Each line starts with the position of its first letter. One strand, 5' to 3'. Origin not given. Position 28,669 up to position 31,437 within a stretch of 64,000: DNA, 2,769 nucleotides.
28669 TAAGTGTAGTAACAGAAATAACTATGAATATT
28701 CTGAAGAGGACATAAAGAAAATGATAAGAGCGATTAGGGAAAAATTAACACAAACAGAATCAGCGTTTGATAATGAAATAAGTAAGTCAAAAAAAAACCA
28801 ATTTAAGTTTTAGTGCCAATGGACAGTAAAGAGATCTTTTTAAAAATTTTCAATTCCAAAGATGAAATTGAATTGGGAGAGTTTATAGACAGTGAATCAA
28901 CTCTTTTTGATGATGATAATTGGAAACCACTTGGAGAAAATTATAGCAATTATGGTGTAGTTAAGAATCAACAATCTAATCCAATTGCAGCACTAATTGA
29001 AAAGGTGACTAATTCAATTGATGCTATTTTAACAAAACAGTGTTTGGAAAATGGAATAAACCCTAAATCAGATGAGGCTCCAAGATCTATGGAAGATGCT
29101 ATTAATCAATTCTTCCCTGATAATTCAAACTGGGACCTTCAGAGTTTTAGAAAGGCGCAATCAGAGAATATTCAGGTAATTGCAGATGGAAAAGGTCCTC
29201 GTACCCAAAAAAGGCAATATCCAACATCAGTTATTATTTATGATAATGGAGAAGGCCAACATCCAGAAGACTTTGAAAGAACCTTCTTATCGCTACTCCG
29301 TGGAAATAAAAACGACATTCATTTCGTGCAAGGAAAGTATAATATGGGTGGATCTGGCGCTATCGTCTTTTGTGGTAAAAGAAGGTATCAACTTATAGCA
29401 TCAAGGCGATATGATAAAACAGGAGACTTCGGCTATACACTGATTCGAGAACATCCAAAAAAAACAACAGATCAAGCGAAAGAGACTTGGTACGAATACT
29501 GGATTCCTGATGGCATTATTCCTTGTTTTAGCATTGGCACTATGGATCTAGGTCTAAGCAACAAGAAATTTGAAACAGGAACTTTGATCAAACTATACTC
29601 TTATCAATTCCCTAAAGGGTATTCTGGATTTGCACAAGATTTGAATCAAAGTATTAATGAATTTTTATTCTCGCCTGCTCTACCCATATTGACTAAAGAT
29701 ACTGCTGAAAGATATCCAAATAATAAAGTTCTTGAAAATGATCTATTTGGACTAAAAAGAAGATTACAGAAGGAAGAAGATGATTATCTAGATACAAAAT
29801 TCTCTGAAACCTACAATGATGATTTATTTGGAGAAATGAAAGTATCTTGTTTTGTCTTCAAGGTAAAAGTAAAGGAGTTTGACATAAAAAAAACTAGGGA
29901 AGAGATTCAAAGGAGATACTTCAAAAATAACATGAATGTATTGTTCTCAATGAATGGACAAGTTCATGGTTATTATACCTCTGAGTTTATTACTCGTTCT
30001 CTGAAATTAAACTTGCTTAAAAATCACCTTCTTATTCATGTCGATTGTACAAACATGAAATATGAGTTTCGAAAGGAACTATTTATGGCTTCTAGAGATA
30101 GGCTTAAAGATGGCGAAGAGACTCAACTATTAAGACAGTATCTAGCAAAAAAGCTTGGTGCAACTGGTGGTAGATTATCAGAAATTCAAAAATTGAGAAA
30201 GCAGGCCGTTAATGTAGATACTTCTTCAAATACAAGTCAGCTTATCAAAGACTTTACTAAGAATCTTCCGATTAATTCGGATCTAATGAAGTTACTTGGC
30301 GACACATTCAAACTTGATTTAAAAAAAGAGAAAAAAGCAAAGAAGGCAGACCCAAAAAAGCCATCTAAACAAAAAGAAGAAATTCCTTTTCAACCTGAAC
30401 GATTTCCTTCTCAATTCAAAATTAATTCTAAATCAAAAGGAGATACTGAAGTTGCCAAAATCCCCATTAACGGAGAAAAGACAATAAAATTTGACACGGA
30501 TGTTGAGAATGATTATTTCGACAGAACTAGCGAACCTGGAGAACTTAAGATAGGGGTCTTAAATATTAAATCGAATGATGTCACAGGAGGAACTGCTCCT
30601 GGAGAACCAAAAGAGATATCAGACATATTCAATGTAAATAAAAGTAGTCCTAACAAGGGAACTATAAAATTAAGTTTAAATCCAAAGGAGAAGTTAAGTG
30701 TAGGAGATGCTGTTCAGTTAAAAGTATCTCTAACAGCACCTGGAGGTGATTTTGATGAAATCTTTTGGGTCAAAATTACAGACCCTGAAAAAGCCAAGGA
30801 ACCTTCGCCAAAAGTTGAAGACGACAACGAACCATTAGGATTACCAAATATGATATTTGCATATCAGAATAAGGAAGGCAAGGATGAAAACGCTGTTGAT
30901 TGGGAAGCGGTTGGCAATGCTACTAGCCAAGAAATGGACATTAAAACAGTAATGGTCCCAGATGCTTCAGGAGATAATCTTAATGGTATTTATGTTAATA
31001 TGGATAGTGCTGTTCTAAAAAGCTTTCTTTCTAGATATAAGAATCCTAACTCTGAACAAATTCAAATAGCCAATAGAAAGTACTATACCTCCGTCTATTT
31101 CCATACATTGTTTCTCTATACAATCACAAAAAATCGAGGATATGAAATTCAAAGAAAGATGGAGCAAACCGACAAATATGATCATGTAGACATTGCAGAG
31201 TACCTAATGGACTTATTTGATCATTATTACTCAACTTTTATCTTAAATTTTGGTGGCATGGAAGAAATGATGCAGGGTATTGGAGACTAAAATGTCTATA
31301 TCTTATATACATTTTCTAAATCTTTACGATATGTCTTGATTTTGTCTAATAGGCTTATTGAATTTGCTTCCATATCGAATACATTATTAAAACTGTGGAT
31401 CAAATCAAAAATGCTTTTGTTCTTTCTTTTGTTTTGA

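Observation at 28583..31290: Small basic protein plus 825-aa GHKL (MORC/MutL-like) ATPase converging on the Ssp-like operon with only a 5-nt gap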

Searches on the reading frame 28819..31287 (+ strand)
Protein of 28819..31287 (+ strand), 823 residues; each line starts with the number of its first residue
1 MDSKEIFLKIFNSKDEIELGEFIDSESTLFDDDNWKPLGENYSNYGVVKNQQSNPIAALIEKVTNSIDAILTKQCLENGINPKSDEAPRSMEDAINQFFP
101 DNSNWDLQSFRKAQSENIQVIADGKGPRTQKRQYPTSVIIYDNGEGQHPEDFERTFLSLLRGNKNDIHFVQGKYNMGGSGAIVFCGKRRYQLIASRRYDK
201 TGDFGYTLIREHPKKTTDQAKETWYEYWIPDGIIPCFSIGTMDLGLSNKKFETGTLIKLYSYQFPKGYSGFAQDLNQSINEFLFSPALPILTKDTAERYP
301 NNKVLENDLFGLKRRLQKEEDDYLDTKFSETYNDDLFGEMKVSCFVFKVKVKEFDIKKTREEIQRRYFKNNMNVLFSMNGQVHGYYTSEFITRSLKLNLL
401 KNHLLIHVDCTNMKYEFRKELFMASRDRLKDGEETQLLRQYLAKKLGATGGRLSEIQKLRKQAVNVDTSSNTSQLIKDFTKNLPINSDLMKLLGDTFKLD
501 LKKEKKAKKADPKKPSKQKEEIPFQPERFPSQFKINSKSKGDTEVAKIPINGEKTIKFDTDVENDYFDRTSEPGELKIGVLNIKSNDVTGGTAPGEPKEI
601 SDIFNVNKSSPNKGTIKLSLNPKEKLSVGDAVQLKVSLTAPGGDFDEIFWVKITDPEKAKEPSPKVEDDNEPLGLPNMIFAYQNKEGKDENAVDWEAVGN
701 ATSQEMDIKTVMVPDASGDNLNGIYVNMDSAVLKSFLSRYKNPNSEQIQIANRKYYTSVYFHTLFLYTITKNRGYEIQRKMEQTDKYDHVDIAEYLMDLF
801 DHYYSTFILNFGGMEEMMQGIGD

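Call 9: search_protein_families(library=pfam, proteins=[window:28819-31287:+], max_evalue=0.01)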
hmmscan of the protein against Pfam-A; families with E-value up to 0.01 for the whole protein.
window:28819-31287:+ (823 aa): 1 family
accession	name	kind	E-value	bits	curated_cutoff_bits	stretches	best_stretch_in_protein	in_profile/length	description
PF13589.12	HATPase_c_3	-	0.00042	20.8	25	1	112-186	16-86/137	Histidine kinase-, DNA gyrase B-, and HSP90-like ATPase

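Call 10: search_protein_families(library=padloc, proteins=[window:28819-31287:+], max_evalue=0.01)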
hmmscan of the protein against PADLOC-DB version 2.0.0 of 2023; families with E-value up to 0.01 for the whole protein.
window:28819-31287:+ (823 aa): 0 families

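Call 11: search_protein_families(library=ncbifam, proteins=[window:28819-31287:+], max_evalue=0.01)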
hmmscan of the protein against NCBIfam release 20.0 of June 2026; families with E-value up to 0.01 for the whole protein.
window:28819-31287:+ (823 aa): 0 families

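Call 12: search_solved_structures(query=window:28819-31287:+, max_evalue=1, show_alignments=2)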
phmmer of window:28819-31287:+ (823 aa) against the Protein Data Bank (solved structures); distinct sequences matched with E-value up to 1: 1.
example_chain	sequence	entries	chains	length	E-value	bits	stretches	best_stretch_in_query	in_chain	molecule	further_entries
7ok0_G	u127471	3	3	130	0.18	13.4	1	394-499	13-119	DNA-directed RNA polymerase, subunit G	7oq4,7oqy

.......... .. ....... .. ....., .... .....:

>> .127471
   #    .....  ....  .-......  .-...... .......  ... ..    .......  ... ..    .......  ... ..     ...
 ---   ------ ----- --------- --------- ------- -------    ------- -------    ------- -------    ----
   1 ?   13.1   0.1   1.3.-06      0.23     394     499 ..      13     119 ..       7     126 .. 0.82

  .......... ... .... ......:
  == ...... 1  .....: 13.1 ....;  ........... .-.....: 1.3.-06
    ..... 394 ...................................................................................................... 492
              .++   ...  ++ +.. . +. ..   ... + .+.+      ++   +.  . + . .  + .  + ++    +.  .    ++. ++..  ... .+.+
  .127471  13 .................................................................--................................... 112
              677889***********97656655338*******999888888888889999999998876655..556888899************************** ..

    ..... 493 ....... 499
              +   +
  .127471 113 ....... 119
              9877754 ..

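Call 13: find_homologous_proteins(query=window:28819-31287:+, max_evalue=0.001)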
Query window:28819-31287:+ (823 aa): 2698 proteins with E <= 0.001 among 8000 candidates; the best 120 are listed.
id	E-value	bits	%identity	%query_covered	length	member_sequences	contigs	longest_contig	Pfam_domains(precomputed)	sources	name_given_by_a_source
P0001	0.0e+0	1776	94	100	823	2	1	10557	-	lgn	-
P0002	0.0e+0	1544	82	100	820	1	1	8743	-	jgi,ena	-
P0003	0.0e+0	1484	78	100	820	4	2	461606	-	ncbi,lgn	ncbi:MAG: hypothetical protein ACJ04Q_04995 [Flavobacteriales bacterium]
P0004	0.0e+0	1475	78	100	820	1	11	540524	-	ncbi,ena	-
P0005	0.0e+0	1461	76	100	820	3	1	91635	-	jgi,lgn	jgi:hypothetical protein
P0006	0.0e+0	1456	77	100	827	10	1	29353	-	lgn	-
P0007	0.0e+0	1452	77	100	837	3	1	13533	-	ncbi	-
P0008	0.0e+0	1442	76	99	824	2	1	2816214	-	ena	-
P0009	0.0e+0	1441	76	100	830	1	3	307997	-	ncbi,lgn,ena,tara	tara:strand:+ start:26447 stop:28939 length:2493 start_codon:yes stop_codon:yes gene_type:complete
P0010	0.0e+0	1440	75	100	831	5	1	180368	-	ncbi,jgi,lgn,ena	-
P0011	0.0e+0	1437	75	100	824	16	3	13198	-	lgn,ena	-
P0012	0.0e+0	1434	76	99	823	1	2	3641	-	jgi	-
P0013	0.0e+0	1432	76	99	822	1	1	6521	-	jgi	-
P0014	0.0e+0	1431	76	99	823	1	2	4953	-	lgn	-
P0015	0.0e+0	1429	75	100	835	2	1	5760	-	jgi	jgi:hypothetical protein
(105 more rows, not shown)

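Call 14: find_related_loci(query=window:28819-31287:+, collection=genome_contigs, flank=10000)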
Query window:28819-31287:+ (823 aa) in genome_contigs; peptide patterns used: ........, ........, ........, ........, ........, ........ (x = any residue, [..] = any of these).
44 stretches matched a pattern; 22 encode a relative of the query (tblastn E <= 1e-3); 22 distinct loci.
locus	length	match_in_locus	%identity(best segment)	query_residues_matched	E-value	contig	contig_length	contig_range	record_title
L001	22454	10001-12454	76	4-823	0e+0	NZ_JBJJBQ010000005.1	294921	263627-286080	Jejuia sp. DST062 scaffold5, whole genome shotgun sequence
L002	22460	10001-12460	74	3-823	0e+0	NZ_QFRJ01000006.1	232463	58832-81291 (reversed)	Brumimicrobium oceani strain C305 contig6, whole genome shotgun sequence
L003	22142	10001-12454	71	4-823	0e+0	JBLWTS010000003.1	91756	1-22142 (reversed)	MAG: Aequorivita sp. isolate EA07-05 A07maxbin.015RE.5K@3, whole genome shotgun sequence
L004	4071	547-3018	72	1-823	0e+0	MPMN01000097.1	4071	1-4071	MAG: Flavobacteriaceae bacterium bin25 NODE_11172_length_4071_cov_17.4668_ID_22343, whole genome shotgun sequence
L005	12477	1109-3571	69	1-823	0e+0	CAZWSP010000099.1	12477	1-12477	MAG TPA_asm: uncultured Antarcticibacterium sp. isolate SRP118108_co5_56 genome assembly, contig: NODE_5298_length_12477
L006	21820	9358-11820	68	2-823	0e+0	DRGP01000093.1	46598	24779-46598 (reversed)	MAG TPA_asm: Leeuwenhoekiella sp. isolate HyVt-349 HyVt-349_k145_399930, whole genome shotgun sequence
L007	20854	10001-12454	69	4-823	0e+0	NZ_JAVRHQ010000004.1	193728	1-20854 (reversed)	Autumnicola tepida strain F363 4, whole genome shotgun sequence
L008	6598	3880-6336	69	4-823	0e+0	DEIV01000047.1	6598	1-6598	MAG TPA_asm: Flavobacteriaceae bacterium UBA2765 UBA2765_contig_7117, whole genome shotgun sequence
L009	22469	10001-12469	68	1-823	0e+0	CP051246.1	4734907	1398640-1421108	MAG: Salegentibacter sp. isolate oa5 chromosome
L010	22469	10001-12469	68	1-823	0e+0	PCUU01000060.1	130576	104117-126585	MAG: Cytophagales bacterium CG12_big_fil_rev_8_21_14_0_65_40_12 CG12_8_21_14_0.65_scaffold_33_c, whole genome shotgun se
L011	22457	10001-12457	70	4-823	0e+0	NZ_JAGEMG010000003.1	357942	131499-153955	Muricauda sp. NFXS6 NFXS6_3, whole genome shotgun sequence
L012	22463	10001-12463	76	1-823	0e+0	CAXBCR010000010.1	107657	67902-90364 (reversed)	MAG TPA_asm: uncultured Flavobacteriales bacterium isolate ERR2762106_binner13_Refined_50 genome assembly, contig: ERZ34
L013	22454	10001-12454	61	2-823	0e+0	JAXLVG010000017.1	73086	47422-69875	MAG: Flavobacteriales bacterium isolate STL-BAC50 C1.239.fa-17, whole genome shotgun sequence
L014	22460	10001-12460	75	2-823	0e+0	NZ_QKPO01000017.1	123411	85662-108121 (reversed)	Confluentibacter sediminis strain DSL-48 contig17, whole genome shotgun sequence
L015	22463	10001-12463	61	1-823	0e+0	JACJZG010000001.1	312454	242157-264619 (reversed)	MAG: Flavobacteriales bacterium isolate HK-STAS-BACT-58 HK-STAS-BACT-58_1, whole genome shotgun sequence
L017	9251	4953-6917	76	4-661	0e+0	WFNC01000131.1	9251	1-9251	MAG: Flavobacteriales bacterium isolate S010_51 k151_15346, whole genome shotgun sequence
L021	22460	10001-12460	76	2-823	0e+0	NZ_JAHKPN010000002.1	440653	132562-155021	Winogradskyella psychrotolerans strain E3R09 E3R09_E3R09_contig_2, whole genome shotgun sequence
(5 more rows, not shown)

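Call 27: search_protein_families(library=pfam, proteins=[L002:12453-14228:+, L002:14203-15462:+, L003:12500-13078:-, L003:13059-13481:-, L005:3576-4487:-, L005:4490-5575:-, L007:12469-12993:+, L007:12995-14239:+, L021:12481-13638:+, L021:13642-14424:+], max_evalue=0.01)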
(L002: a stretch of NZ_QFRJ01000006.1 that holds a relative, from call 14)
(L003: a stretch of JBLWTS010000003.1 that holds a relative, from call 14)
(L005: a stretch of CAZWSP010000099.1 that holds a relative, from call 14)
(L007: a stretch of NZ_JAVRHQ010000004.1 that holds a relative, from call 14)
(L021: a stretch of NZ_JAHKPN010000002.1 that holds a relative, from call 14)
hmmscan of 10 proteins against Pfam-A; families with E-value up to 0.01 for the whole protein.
L002:12453-14228:+ (591 aa): 2 families
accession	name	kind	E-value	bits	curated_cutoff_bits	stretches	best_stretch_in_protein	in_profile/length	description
PF13304.12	AAA_21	-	4.5e-16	60.2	27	2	376-468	224-304/304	AAA domain, putative AbiEii toxin, Type IV TA system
PF13175.12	AAA_15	-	5.1e-15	56.4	32.1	1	77-467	20-374/374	AAA ATPase domain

L002:14203-15462:+ (419 aa): 1 family
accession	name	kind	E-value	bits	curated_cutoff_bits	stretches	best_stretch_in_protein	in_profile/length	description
PF01844.29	HNH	-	0.0021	18.6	21.4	1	210-261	1-43/47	HNH endonuclease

L003:12500-13078:- (192 aa): 0 families

L003:13059-13481:- (140 aa): 2 families
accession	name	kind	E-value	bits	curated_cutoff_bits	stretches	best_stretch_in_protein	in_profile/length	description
PF15891.11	Nuc_deoxyri_tr2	-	2.6e-13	50.7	30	1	8-97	2-103/105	Nucleoside 2-deoxyribosyltransferase like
PF05014.21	Nuc_deoxyrib_tr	-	1.6e-07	31.9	28.8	1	17-99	12-102/117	Nucleoside 2-deoxyribosyltransferase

L005:3576-4487:- (303 aa): 2 families
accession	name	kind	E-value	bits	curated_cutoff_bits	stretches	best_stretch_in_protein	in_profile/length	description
PF00069.31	Pkinase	-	1.7e-24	87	31.7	1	39-293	8-235/263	Protein kinase domain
PF07714.23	PK_Tyr_Ser-Thr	-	1.1e-14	54.8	23.1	1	75-262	42-213/258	Protein tyrosine and serine/threonine kinase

L005:4490-5575:- (361 aa): 2 families
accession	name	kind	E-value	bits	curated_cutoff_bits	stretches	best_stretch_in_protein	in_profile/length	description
PF03235.19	GmrSD_N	-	3.7e-16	60.3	33.2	1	27-153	3-198/199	GmrSD restriction endonuclease, N-terminal domain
PF14072.11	DndB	-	0.0055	16.3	29.1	0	73-144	96-155/338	DNA-sulfur modification-associated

L007:12469-12993:+ (174 aa): 0 families

L007:12995-14239:+ (414 aa): 1 family
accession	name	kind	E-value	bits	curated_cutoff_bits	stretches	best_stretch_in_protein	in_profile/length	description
PF14072.11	DndB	-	1e-29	104.1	29.1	1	3-247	1-217/338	DNA-sulfur modification-associated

L021:12481-13638:+ (385 aa): 1 family
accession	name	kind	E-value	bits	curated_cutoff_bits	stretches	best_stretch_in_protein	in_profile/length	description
PF03235.19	GmrSD_N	-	1.2e-26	94.5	33.2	1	50-193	6-198/199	GmrSD restriction endonuclease, N-terminal domain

L021:13642-14424:+ (260 aa): 1 family
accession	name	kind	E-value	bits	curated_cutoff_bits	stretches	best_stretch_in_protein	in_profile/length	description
PF18735.6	HEPN_RiboL-PSP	-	4.1e-14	53.3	28.4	1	35-249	2-187/191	RiboL-PSP-HEPN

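Call 28: search_protein_families(library=padloc, proteins=[L002:12453-14228:+, L002:14203-15462:+, L003:12500-13078:-, L003:13059-13481:-, L005:3576-4487:-, L005:4490-5575:-, L007:12469-12993:+, L007:12995-14239:+, L021:12481-13638:+, L021:13642-14424:+], max_evalue=0.01)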
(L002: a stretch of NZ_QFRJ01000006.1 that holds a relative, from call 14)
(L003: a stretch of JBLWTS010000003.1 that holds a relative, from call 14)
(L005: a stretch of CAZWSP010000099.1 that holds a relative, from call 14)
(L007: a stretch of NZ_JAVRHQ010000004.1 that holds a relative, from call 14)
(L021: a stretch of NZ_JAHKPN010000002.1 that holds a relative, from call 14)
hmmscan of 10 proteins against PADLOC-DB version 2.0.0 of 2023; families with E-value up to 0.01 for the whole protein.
L002:12453-14228:+ (591 aa): 83 families (the best 25 are shown)
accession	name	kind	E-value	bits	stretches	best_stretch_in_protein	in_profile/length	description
PDLC04735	PDC-M62A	-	2e-82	276.1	2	230-588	271-627/633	-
PDLC04734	PDC-M62A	-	2.1e-76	256.2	2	200-586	219-591/597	-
PDLC04737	PDC-M62A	-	5.5e-62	208.6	1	8-588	1-597/601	-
PDLC04738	PDC-M62A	-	7.8e-32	108.6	2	354-559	476-699/746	-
PDLC04736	PDC-M62A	-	7.1e-31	105.5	1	385-571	450-647/685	-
PDLC04739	PDC-M62A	-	6.5e-28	95.7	2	361-567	386-603/618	-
PDLC04732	PDC-M62A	-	4.6e-26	89.9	2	204-540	234-594/671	-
PDLC04733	PDC-M62A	-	6.5e-20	69.6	1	361-527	363-531/607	-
PDLC00271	PtuA1|PtuA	-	5.6e-18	63.7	1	390-544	247-390/421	AAA ATPase domain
PDLC00293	PtuA1|PtuA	-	6.4e-18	63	2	414-548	333-473/527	AAA ATPase domain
PDLC02979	AriA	-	9.2e-18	63.2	1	77-467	20-373/373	-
PDLC00301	PtuA1|PtuA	-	1.7e-17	61.6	1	375-528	236-387/429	AAA ATPase domain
PDLC00267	PtuA1|PtuA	-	3e-17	60.9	1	367-482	232-344/438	AAA ATPase domain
PDLC00278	PtuA1|PtuA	-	9e-17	59.5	1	389-508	253-369/436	AAA ATPase domain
PDLC02335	AbiLi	-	9e-16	55.8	1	10-494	50-265/326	AbiLi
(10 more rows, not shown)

L002:14203-15462:+ (419 aa): 42 families (the best 25 are shown)
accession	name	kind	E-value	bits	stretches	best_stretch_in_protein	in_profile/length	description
PDLC04743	PDC-M62B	-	2.6e-73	245.5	1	4-414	1-324/328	-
PDLC04741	PDC-M62B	-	3.1e-67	225.7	1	4-410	1-393/401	-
PDLC04742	PDC-M62B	-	1.9e-52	176.8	1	157-410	69-328/337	-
PDLC04740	PDC-M62B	-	7.6e-39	132.2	1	95-414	74-380/387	-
PDLC04264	PDC-M01B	-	1.4e-14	52.6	1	208-340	101-217/282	-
PDLC04251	PDC-M01B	-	5.1e-14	50.3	1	208-377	99-254/279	-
PDLC04259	PDC-M01B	-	7.1e-14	50.4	1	207-360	94-229/277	-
PDLC04248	PDC-M01B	-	1.2e-13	49.5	1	208-340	35-151/216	-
PDLC04253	PDC-M01B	-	1.9e-12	45.2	1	165-364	62-250/366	-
PDLC04247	PDC-M01B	-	6e-11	40.7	1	203-341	96-220/286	-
PDLC00337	PtuB1|PtuB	-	6.2e-11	40.6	1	230-351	72-190/216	Unknown function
PDLC04256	PDC-M01B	-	6.7e-11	40.3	1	207-337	105-222/285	-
PDLC04252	PDC-M01B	-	1.3e-10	38.9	1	231-355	108-228/294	-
PDLC04270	PDC-M01B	-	4.3e-10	37.5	1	203-295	91-175/280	-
PDLC00336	PtuB1|PtuB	-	6.3e-10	37.1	1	220-287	71-135/250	Unknown function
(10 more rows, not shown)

L003:12500-13078:- (192 aa): 0 families

L003:13059-13481:- (140 aa): 0 families

L005:3576-4487:- (303 aa): 32 families (the best 25 are shown)
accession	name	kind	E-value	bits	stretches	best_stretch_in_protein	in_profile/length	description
PDLC04138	mad6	-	1.2e-27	95.2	1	39-296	60-312/659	mads_6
PDLC04047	PD-T4-6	-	6.7e-25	85.9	1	39-257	19-215/327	-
PDLC03920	MkoA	-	1.5e-20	71.1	1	39-299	16-279/1112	-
PDLC04042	PD-T4-6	-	2.2e-18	64.9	1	39-255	18-213/292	-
PDLC02375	Stk2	-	2.2e-17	61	1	34-251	127-317/500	-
PDLC04053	PD-T4-6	-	1.3e-16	59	1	39-254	18-211/311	-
PDLC04057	PD-T4-6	-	2.5e-15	54.4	1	39-254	17-210/443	-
PDLC04780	PDC-M71A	-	3.5e-15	54.2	1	73-251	73-247/352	-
PDLC04048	PD-T4-6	-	3e-13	47.9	1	39-254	19-212/354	-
PDLC04060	PD-T4-6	-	5.3e-13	46.7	1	39-253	17-208/486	-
PDLC04054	PD-T4-6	-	1.4e-12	45.7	1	39-258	19-217/347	-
PDLC04056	PD-T4-6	-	3.5e-12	44.1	1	34-203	11-170/415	-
PDLC04058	PD-T4-6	-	6.6e-11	39.9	1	38-216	19-195/460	-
PDLC04059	PD-T4-6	-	1.4e-10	38.8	1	37-176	13-146/433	-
PDLC04061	PD-T4-6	-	2.9e-10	38.2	1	39-212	25-194/510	-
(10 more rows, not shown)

L005:4490-5575:- (361 aa): 4 families
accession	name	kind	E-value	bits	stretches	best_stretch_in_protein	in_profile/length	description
PDLC03877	NsnA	-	5.1e-25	86.5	1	17-326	48-379/385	-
PDLC04027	PD-T4-2_A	-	3.1e-12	44.2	1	22-95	40-114/363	-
PDLC03418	REase_II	-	5.1e-12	43.6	1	30-112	28-108/372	Type II restriction enzyme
PDLC03911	NsnC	-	0.0014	16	0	261-302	29-70/245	-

L007:12469-12993:+ (174 aa): 0 families

L007:12995-14239:+ (414 aa): 3 families
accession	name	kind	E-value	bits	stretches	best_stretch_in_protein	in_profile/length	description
PDLC02658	DndB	-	5e-20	69.8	1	2-229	6-220/356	DndB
PDLC02811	DpdB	-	0.00058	16.8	1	14-128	19-136/370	DpdB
PDLC04000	PD-Lambda-5_A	-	0.0072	13.5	0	153-216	182-246/428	-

L021:12481-13638:+ (385 aa): 3 families
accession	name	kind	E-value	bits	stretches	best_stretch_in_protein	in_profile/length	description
PDLC03877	NsnA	-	4.2e-61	205.3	1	11-384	21-382/385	-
PDLC04027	PD-T4-2_A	-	1.4e-33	114.4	1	53-381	49-361/363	-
PDLC03418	REase_II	-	1.5e-08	32.1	1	34-197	10-162/372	Type II restriction enzyme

L021:13642-14424:+ (260 aa): 1 family
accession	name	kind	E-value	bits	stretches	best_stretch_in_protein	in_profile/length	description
PDLC03820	RTasHEPN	-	0.0012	17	1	191-228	60-97/148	DRT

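Call 37: search_protein_representatives(alignment_id=A1)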
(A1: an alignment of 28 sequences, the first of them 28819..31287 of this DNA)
Query: 28 sequences, 825 profile positions. Proteins with E-value up to 0.001 (for the whole library): 2013; up to 1e-10: 1460; up to 1e-30: 668. The best 150 are listed.
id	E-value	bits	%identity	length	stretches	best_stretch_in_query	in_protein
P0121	0.0e+00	1230.3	-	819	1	5-825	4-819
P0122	0.0e+00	1212.6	-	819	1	5-819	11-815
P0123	1.3e-278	943.2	-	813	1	6-820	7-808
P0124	2.8e-254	862.8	-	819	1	5-823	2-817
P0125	1.2e-250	850.7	-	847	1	5-813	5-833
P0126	5.9e-241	818.7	-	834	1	3-814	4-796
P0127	1.8e-225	767.5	-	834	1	3-815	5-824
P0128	4.8e-200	683.4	-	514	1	142-628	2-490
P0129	4.7e-196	670.2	-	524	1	3-519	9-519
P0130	2.7e-188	644.5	-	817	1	5-807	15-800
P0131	6.3e-177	606.9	-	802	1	5-825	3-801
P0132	4.7e-173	594.1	-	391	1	5-389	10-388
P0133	2.9e-171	588.1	-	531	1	160-576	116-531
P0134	1.6e-169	582.4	-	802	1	19-811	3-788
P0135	3.9e-169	581.1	-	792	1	6-778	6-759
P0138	6.6e-165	567.1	-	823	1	5-806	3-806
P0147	7.7e-149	514.0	-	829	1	6-774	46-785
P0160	2.1e-120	419.9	-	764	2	6-571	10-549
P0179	1.1e-99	351.4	-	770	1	3-780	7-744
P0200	7.2e-89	315.6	-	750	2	8-580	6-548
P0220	1.4e-81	291.5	-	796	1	5-578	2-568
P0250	1.2e-76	275.1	-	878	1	7-783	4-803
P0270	8.9e-74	265.7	-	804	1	4-580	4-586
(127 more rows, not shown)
